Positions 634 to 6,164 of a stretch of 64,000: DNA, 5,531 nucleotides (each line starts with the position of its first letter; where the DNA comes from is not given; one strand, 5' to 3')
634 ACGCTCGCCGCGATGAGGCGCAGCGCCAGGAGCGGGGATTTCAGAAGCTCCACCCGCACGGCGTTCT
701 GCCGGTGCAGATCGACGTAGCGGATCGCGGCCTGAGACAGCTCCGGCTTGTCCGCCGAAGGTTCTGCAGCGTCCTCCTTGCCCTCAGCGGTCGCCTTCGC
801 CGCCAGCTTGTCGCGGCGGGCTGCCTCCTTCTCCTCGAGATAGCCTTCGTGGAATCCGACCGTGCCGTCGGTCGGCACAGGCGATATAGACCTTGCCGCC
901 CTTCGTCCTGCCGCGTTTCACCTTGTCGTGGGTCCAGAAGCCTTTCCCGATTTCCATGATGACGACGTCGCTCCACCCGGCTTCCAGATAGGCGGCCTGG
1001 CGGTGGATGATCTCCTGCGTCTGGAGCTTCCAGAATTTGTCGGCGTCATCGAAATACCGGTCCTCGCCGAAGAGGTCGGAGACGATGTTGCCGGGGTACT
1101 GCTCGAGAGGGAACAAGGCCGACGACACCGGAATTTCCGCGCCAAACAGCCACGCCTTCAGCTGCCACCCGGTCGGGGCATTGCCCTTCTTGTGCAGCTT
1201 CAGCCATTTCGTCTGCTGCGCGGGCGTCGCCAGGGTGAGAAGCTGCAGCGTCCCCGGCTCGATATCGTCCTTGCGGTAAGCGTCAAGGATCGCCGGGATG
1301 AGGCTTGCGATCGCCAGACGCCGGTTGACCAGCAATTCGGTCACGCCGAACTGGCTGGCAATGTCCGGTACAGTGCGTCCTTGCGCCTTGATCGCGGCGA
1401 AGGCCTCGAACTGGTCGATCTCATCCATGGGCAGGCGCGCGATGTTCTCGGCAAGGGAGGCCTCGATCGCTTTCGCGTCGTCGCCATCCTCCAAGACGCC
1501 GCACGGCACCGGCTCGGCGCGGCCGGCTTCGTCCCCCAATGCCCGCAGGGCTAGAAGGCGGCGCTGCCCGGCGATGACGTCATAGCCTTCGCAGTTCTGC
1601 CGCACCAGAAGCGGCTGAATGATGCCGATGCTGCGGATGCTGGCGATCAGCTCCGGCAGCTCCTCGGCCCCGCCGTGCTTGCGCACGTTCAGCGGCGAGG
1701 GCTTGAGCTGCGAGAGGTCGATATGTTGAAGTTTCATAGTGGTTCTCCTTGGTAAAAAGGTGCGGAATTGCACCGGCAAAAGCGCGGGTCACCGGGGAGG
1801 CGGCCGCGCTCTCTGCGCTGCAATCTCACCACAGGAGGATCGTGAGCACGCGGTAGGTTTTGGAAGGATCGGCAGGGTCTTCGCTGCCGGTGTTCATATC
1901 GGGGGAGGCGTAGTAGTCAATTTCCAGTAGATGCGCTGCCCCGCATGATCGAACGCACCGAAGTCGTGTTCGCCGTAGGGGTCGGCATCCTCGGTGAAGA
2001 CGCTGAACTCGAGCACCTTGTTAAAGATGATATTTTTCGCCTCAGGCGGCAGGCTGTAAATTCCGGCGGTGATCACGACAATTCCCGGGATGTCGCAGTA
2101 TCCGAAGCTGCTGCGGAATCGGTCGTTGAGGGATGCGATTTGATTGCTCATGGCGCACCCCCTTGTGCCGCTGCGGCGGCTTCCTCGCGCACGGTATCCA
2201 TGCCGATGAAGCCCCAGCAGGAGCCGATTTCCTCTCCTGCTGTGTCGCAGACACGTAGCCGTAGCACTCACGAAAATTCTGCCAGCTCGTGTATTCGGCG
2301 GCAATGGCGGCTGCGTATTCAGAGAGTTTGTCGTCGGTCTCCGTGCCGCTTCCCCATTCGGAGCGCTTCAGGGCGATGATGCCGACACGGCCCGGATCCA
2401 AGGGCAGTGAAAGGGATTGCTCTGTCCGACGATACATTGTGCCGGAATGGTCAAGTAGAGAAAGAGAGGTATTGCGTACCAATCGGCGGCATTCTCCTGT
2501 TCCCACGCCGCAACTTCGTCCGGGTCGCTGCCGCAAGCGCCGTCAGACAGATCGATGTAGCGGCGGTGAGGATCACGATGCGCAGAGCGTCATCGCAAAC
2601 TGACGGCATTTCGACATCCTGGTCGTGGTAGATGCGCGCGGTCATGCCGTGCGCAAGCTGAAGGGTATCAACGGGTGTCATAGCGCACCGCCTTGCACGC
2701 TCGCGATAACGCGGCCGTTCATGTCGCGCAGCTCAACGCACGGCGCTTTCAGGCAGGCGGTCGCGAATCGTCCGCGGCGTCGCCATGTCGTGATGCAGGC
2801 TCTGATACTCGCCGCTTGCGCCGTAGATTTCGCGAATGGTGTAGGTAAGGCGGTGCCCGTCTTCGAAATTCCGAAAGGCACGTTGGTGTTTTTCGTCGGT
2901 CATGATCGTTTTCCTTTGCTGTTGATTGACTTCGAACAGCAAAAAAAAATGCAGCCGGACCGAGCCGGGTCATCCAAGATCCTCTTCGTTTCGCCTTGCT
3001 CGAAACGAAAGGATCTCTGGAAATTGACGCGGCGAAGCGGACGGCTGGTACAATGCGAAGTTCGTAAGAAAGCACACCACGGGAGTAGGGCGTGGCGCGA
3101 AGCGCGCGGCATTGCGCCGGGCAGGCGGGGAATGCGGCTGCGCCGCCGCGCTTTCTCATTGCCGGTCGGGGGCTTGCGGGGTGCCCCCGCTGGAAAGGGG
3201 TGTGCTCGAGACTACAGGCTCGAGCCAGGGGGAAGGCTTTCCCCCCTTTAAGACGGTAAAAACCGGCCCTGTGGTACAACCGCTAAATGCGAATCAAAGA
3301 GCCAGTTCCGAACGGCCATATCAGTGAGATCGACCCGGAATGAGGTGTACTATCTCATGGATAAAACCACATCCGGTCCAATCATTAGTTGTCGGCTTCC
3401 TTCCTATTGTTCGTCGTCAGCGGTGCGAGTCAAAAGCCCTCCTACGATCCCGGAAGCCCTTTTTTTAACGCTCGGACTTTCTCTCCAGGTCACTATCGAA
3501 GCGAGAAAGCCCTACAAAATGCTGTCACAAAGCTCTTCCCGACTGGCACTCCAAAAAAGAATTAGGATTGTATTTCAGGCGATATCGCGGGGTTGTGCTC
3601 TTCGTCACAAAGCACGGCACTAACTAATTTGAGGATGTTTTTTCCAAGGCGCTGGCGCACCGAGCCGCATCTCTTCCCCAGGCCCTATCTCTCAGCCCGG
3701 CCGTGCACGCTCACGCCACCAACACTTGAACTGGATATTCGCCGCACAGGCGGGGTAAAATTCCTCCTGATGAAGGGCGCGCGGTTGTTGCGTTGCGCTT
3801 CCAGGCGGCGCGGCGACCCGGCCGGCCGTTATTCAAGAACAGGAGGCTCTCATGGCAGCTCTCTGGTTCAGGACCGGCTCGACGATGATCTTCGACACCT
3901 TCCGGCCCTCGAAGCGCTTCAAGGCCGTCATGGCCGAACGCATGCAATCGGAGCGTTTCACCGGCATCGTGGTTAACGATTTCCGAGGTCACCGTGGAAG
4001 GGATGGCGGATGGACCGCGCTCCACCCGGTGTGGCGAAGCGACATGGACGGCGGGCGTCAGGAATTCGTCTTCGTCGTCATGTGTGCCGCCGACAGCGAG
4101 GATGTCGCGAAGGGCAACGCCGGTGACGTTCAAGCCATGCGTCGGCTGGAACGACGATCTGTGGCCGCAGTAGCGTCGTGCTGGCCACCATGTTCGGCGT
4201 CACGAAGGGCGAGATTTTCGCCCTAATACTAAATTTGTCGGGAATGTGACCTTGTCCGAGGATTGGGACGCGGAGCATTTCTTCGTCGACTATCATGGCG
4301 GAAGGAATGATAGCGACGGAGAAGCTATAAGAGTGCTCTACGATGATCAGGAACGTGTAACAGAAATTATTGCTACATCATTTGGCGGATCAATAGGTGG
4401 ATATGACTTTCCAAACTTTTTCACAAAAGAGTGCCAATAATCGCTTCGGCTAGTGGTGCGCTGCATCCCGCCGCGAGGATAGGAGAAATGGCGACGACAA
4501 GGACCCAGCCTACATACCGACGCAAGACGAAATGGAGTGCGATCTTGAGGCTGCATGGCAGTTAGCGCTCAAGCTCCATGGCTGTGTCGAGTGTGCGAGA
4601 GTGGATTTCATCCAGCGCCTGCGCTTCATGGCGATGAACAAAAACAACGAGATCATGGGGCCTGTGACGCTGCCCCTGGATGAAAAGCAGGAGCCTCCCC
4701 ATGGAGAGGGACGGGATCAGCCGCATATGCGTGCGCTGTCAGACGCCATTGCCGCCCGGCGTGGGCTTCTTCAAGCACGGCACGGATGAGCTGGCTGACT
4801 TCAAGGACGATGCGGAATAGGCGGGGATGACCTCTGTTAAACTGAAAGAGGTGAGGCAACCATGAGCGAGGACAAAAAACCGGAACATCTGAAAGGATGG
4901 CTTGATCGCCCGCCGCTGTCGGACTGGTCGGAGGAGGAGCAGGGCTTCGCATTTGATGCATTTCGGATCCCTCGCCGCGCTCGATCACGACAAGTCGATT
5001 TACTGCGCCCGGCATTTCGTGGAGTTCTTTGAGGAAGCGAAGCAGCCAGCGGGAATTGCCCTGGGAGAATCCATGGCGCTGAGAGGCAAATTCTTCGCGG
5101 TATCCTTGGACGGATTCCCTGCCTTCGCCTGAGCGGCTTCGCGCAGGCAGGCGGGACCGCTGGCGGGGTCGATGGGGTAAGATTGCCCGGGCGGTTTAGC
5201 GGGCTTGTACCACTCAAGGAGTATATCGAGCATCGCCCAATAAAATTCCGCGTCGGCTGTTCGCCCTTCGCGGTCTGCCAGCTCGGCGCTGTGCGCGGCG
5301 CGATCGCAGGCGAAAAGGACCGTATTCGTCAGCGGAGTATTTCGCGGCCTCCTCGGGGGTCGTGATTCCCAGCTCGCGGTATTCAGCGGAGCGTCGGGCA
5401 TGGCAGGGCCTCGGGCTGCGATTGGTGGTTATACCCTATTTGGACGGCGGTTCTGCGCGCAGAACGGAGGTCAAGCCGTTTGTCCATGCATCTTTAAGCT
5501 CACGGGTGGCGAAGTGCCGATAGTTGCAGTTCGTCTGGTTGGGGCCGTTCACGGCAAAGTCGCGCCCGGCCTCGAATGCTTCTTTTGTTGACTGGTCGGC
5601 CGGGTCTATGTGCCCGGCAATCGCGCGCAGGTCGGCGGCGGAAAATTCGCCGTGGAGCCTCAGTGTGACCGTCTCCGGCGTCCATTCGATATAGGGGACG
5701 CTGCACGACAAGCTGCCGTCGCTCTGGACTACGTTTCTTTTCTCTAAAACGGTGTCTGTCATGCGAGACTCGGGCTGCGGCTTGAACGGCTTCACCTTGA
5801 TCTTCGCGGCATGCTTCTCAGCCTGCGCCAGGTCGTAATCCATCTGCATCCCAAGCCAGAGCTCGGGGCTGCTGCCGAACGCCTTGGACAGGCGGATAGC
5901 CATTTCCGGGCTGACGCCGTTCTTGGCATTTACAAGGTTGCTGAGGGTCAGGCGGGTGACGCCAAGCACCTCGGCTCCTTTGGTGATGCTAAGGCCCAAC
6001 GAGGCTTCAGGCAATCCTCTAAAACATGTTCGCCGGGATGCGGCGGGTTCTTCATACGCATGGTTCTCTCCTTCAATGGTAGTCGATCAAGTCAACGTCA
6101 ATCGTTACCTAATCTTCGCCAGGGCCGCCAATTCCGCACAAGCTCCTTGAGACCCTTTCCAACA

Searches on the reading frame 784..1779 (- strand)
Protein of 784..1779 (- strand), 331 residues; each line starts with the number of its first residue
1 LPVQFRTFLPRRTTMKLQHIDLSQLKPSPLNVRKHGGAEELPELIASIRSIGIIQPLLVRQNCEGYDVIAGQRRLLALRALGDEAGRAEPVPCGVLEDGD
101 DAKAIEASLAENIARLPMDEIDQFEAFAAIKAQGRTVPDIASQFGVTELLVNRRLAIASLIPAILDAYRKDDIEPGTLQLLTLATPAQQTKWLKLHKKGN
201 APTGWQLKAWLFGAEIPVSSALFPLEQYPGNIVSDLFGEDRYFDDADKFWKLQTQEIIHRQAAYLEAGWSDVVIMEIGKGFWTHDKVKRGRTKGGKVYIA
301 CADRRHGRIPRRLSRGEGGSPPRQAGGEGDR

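Call 62: search_protein_families(library=pfam, max_evalue=0.001, proteins=[window:784-1779:-])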
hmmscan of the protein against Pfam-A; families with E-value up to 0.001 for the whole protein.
window:784-1779:- (331 aa): 1 family
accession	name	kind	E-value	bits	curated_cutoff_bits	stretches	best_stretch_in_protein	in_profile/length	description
PF02195.25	ParB_N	-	9.5e-15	54.9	26.3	1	16-113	2-94/95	ParB N-terminal domain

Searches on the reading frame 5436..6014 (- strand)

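Call 62: search_protein_families(library=pfam, max_evalue=0.001, proteins=[window:5436-6014:-])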
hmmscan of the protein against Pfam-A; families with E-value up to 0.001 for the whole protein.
window:5436-6014:- (192 aa): 1 family
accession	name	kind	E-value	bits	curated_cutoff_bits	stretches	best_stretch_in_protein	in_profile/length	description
PF01381.28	HTH_3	-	1.5e-08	35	23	1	5-52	7-54/55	Helix-turn-helix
